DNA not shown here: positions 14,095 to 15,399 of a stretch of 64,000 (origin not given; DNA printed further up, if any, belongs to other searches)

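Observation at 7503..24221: Island cargo is a complete CoA-dependent (hydroxy)aromatic-acid catabolic module of unknown substrate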

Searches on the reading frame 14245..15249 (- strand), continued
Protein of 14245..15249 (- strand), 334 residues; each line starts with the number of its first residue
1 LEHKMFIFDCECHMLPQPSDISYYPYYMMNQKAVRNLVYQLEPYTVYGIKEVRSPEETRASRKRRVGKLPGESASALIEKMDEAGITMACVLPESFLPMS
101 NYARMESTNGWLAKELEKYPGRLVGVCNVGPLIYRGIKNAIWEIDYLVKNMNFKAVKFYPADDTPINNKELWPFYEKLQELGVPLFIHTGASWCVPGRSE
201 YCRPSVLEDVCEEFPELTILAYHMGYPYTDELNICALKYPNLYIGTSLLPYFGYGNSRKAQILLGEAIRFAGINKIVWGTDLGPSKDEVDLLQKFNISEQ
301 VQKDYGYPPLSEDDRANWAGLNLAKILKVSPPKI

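Call 27: find_encoding_contigs(protein=P0014, flank=10000, max_places=2)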
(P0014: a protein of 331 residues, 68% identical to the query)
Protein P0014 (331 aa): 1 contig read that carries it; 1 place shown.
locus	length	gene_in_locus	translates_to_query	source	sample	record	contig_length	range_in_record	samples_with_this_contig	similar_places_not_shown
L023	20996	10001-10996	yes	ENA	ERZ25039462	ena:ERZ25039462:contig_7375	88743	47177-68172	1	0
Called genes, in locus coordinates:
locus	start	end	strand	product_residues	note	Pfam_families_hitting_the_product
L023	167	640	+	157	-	PF00072:Response_reg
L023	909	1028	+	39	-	-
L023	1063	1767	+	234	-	PF00501:AMP-binding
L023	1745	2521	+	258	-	PF00501:AMP-binding, PF13193:AMP-binding_C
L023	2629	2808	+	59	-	-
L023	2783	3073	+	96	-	PF06050:HGD-D (faint)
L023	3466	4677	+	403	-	PF01565:FAD_binding_4, PF02913:FAD-oxidase_C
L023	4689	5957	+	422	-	PF13183:Fer4_8, PF13237:Fer4_10 (faint), PF13534:Fer4_17 (weak), PF12838:Fer4_7 (weak), PF02754:CCG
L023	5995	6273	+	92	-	PF01855:POR_N (weak)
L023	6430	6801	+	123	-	-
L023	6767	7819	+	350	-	PF12837:Fer4_6 (faint), PF02775:TPP_enzyme_C, PF13237:Fer4_10 (weak), PF12838:Fer4_7 (weak)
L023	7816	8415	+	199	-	PF01558:POR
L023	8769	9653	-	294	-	PF00376:MerR (weak), PF13411:MerR_1, PF02796:HTH_7 (faint), PF00440:TetR_N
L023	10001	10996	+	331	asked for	PF04909:Amidohydro_2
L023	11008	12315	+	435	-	PF00724:Oxidored_FMN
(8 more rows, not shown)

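Call 28: find_encoding_contigs(protein=P0005, flank=10000, max_places=2)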
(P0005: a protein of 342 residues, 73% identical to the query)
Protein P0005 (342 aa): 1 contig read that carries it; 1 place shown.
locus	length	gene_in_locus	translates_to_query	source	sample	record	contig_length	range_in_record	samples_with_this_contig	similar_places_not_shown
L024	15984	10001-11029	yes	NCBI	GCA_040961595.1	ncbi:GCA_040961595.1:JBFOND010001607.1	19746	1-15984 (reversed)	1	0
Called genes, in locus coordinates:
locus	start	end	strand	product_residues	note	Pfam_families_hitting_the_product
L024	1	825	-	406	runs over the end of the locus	PF02463:SMC_N, PF13175:AAA_15, PF13476:AAA_23, PF11398:DUF2813 (faint), PF13304:AAA_21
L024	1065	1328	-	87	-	-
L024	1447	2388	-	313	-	-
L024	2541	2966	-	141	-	-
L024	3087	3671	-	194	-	-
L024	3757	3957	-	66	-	PF10723:RepB-RCR_reg (weak)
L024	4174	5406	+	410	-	-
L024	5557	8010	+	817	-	PF22548:AEP-TOTE, PF00270:DEAD, PF04851:ResIII, PF00271:Helicase_C (faint)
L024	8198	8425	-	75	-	-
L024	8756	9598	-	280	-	PF13411:MerR_1, PF00440:TetR_N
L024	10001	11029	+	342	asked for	PF04909:Amidohydro_2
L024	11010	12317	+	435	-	PF00724:Oxidored_FMN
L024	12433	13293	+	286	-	PF00378:ECH_1, PF16113:ECH_2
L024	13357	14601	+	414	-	PF02515:CoA_transf_3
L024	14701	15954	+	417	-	PF02515:CoA_transf_3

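Call 47: search_solved_structures(query=L002:17690-18706:+, max_evalue=1e-10)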
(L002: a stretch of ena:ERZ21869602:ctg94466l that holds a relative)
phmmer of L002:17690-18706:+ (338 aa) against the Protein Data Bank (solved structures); distinct sequences matched with E-value up to 1e-10: 24.
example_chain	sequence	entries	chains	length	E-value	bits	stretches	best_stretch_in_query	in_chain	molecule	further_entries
4p47_A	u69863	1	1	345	5.5e-22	82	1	17-329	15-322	TRAP dicarboxylate transporter, DctP subunit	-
3gyy_A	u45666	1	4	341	7.4e-18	68.5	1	30-335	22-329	Periplasmic substrate binding protein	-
2vpn_A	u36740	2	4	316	2e-17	67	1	38-335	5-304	PERIPLASMIC SUBSTRATE BINDING PROTEIN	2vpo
5im2_A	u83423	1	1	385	3.1e-17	66.4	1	22-249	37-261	Twin-arginine translocation pathway signal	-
3fxb_A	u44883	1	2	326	2.3e-16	63.6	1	44-331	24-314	TRAP dicarboxylate transporter, DctP subunit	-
4p8b_A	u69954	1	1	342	3e-16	63.2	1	59-286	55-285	TRAP-type transporter, periplasmic component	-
4pfb_A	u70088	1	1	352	1.5e-14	57.6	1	51-295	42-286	C4-dicarboxylate-binding protein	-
4nn3_A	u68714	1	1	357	1.9e-14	57.3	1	11-335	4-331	TRAP dicarboxylate transporter, DctP subunit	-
4mco_A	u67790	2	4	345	6.3e-14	55.6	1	25-301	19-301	TRAP dicarboxylate transporter-DctP subunit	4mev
7bbr_A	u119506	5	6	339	2e-13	53.9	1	58-319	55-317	Putative TRAP transporter solute receptor DctP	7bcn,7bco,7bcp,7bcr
4pe3_A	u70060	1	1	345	9.1e-13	51.8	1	38-268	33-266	TRAP dicarboxylate transporter-DctP subunit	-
4o94_A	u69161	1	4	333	1.6e-12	50.9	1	35-330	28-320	TRAP dicarboxylate transporter DctP subunit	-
5iga_A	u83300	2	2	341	5.7e-12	49.1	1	35-266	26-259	TRAP TRANSPORTER SOLUTE BINDING PROTEIN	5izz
4xfe_A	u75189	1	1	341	7.3e-12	48.8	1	20-319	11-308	TRAP dicarboxylate transporter subunit DctP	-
4n6d_A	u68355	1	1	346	7.9e-12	48.7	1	11-315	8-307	TRAP dicarboxylate transporter-DctP subunit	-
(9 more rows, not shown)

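Call 48: predict_structure(alignment_id=A1)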
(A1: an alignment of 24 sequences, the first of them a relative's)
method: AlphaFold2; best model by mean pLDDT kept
length: 330 residues; sequences in the alignment: 24
mean_pLDDT: 88.6   pTM: 0.90
mean pLDDT of the five models: 88.6, 86.2, 85.1, 85.0, 81.9
residues with pLDDT >= 90: 198; 70-90: 108; 50-70: 24; < 50: 0
segments of 3 or more residues with pLDDT < 50: none
pLDDT, mean of each block of 10 residues (from residue 1): 93 79 81 82 85 82 86 95 92 60 77 94 86 90 95 76 93 97 81 75 95 96 93 98 91 95 97 93 93 97 96 97 84
secondary structure, 60 per line:
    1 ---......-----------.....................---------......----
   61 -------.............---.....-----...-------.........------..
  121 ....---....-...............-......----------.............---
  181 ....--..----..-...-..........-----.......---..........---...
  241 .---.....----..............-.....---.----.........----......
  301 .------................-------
elements in order: E4-9 H21-41 H51-56 H68-80 E84-88 H104-112 E119-124 H128-131 H133-147 E149-154 H165-177 E181-184 H200-209 E215-218 H225-234 E238-241 H245-249 H254-267 H282-290 H295-301 H308-323

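Call 53: search_protein_families(library=pfam, proteins=[L005:3600-4631:+, L005:5236-6540:+, L005:6636-8003:+, L005:8696-9499:+, L005:18329-19189:+, L005:19212-19886:+, L006:17699-18985:+, L006:19067-20038:+, L006:8774-9640:-, L006:6131-7519:+], max_evalue=0.00001)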
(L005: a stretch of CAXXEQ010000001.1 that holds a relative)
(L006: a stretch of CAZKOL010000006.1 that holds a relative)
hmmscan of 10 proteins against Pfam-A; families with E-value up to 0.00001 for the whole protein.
L005:3600-4631:+ (343 aa): 1 family
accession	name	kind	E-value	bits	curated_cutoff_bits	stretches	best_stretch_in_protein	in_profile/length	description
PF03480.18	DctP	-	7.6e-32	111.2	23.4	1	42-318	6-281/286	Bacterial extracellular solute-binding protein, family 7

L005:5236-6540:+ (434 aa): 1 family
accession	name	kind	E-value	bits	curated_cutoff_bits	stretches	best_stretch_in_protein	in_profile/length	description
PF06808.19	DctM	-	1.9e-93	314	23.8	1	11-424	1-413/413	Tripartite ATP-independent periplasmic transporter, DctM component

L005:6636-8003:+ (455 aa): 1 family
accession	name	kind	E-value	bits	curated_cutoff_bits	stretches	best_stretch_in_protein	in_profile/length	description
PF01208.23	URO-D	-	3.3e-22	79.4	23.9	1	175-386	131-346/346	Uroporphyrinogen decarboxylase (URO-D)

L005:8696-9499:+ (267 aa): 2 families
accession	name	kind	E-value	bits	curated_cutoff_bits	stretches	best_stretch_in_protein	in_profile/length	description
PF00809.28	Pterin_bind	-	1.5e-27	97.3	25.5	1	5-228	1-243/244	Pterin binding enzyme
PF03599.22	CdhD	-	5.1e-06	25.9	24.8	0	24-164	52-178/387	CO dehydrogenase/acetyl-CoA synthase delta subunit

L005:18329-19189:+ (286 aa): 1 family
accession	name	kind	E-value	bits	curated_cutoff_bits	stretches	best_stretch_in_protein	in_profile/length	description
PF01144.29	CoA_trans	-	2.9e-55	187.4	23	1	47-275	3-216/217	Coenzyme A transferase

L005:19212-19886:+ (224 aa): 1 family
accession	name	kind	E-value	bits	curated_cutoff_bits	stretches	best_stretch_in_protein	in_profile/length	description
PF01144.29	CoA_trans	-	7.2e-34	117.5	23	1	12-206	4-215/217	Coenzyme A transferase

L006:17699-18985:+ (428 aa): 3 families
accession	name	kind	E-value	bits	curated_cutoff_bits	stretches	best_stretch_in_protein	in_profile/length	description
PF07690.21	MFS_1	-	2e-56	191.8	33.4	2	21-286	1-268/347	Major Facilitator Superfamily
PF00083.30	Sugar_tr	-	6.2e-14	52.2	22.3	1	44-193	43-193/452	Sugar (and other) transporter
PF03137.26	OATP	-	1.6e-09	37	25.8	1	204-309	277-383/545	Organic Anion Transporter Polypeptide (OATP) family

L006:19067-20038:+ (323 aa): 1 family
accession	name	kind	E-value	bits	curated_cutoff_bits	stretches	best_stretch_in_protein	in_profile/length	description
PF01557.24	FAA_hydrolase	-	9.4e-52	176.2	23.9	1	143-321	37-214/214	Fumarylacetoacetate (FAA) hydrolase C-terminal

L006:8774-9640:- (288 aa): 3 families
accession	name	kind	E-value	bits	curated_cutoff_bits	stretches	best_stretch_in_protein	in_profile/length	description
PF13411.12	MerR_1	-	1.4e-14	54.3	21.6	1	8-63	1-55/69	MerR HTH family regulatory protein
PF00440.29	TetR_N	-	9.2e-13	48.2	24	1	99-143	1-45/47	Bacterial regulatory proteins, tetR family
PF00376.29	MerR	-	2.3e-08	34.2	28.2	0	11-38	3-30/38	MerR family regulatory protein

L006:6131-7519:+ (462 aa): 2 families
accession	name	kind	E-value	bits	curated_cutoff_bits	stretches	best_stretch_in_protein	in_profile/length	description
PF13520.12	AA_permease_2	-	5e-32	111.8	27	1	9-402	1-403/427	Amino acid permease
PF00324.27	AA_permease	-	2.8e-29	102.6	24.6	1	17-411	5-427/470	Amino acid permease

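Call 58: search_protein_families(library=pfam, proteins=[L007:6290-7177:+, L007:7326-8090:+, L011:17000-17860:+, L005:7985-8647:+, L014:2639-5089:+, L015:14538-16859:+, L006:484-1083:+, L006:1086-2066:+, L006:2576-3811:+, L006:4584-5789:+], max_evalue=0.00001)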
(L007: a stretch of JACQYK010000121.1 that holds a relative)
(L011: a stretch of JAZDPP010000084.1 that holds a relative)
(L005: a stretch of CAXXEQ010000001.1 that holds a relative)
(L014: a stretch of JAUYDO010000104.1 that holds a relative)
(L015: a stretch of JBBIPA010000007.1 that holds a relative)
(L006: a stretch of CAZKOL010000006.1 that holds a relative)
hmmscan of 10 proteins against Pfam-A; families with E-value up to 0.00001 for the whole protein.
L007:6290-7177:+ (295 aa): 1 family
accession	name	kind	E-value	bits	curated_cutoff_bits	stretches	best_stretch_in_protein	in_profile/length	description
PF05853.18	BKACE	-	6.5e-72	242.6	24.8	1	3-289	1-273/274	beta-keto acid cleavage enzyme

L007:7326-8090:+ (254 aa): 1 family
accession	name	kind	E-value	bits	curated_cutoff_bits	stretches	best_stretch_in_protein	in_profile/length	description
PF04199.19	Cyclase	-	2.6e-38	131.9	23.1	1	6-181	1-142/142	Putative cyclase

L011:17000-17860:+ (286 aa): 1 family
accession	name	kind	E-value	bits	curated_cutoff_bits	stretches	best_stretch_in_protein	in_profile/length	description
PF05853.18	BKACE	-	1.1e-94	317.3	24.8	1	4-283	1-274/274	beta-keto acid cleavage enzyme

L005:7985-8647:+ (220 aa): 2 families
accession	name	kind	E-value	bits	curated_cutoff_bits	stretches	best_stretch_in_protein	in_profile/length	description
PF02310.24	B12-binding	-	1.6e-25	89.7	32.1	1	99-208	1-116/121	B12 binding domain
PF02607.22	B12-binding_2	-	1.8e-14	54.1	23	1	15-84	4-73/74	B12 binding domain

L014:2639-5089:+ (816 aa): 3 families
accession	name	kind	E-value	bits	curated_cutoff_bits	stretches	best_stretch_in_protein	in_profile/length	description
PF00384.28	Molybdopterin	-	1.8e-43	149.4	24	1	66-570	1-351/353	Molybdopterin oxidoreductase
PF01568.27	Molydop_binding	-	4.7e-17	62.5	26.8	1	674-792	1-107/110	Molydopterin dinucleotide binding domain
PF04879.21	Molybdop_Fe4S4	-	1.8e-15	57.1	22.7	1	10-63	2-55/55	Molybdopterin oxidoreductase Fe4S4 domain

L015:14538-16859:+ (773 aa): 3 families
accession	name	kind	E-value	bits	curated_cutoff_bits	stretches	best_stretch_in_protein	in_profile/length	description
PF00384.28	Molybdopterin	-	4e-35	121.9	24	1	99-538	1-353/353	Molybdopterin oxidoreductase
PF01568.27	Molydop_binding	-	2.6e-18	66.5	26.8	1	645-747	2-93/110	Molydopterin dinucleotide binding domain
PF04879.21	Molybdop_Fe4S4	-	3.4e-14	53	22.7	1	43-96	2-55/55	Molybdopterin oxidoreductase Fe4S4 domain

L006:484-1083:+ (199 aa): 2 families
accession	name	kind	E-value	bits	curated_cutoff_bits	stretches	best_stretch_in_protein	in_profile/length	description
PF01799.25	Fer2_2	-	1.6e-26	92.7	30.3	1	113-184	1-75/75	[2Fe-2S] binding domain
PF13085.11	Fer2_3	-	8.3e-06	26.2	27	1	76-109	49-82/107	2Fe-2S iron-sulfur cluster binding domain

L006:1086-2066:+ (326 aa): 2 families
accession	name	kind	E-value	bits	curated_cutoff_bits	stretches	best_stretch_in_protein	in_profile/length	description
PF00941.27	FAD_binding_5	-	1.3e-38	132.9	27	1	3-218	2-169/170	FAD binding domain in molybdopterin dehydrogenase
PF03450.22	CO_deh_flav_C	-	2.1e-16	60.4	25.5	1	228-321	3-100/102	CO dehydrogenase flavoprotein C-terminal domain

L006:2576-3811:+ (411 aa): 2 families
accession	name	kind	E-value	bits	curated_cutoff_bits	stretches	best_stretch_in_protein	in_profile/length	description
PF07690.21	MFS_1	-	9.7e-46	156.7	33.4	1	21-359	7-345/347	Major Facilitator Superfamily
PF13347.12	MFS_2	-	3.9e-13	49.2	27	1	21-335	7-341/427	MFS/sugar transport protein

L006:4584-5789:+ (401 aa): 1 family
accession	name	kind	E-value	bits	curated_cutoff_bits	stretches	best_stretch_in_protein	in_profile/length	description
PF03841.19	SelA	-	1.5e-07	31.2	22.8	0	119-243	109-239/367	L-seryl-tRNA selenium transferase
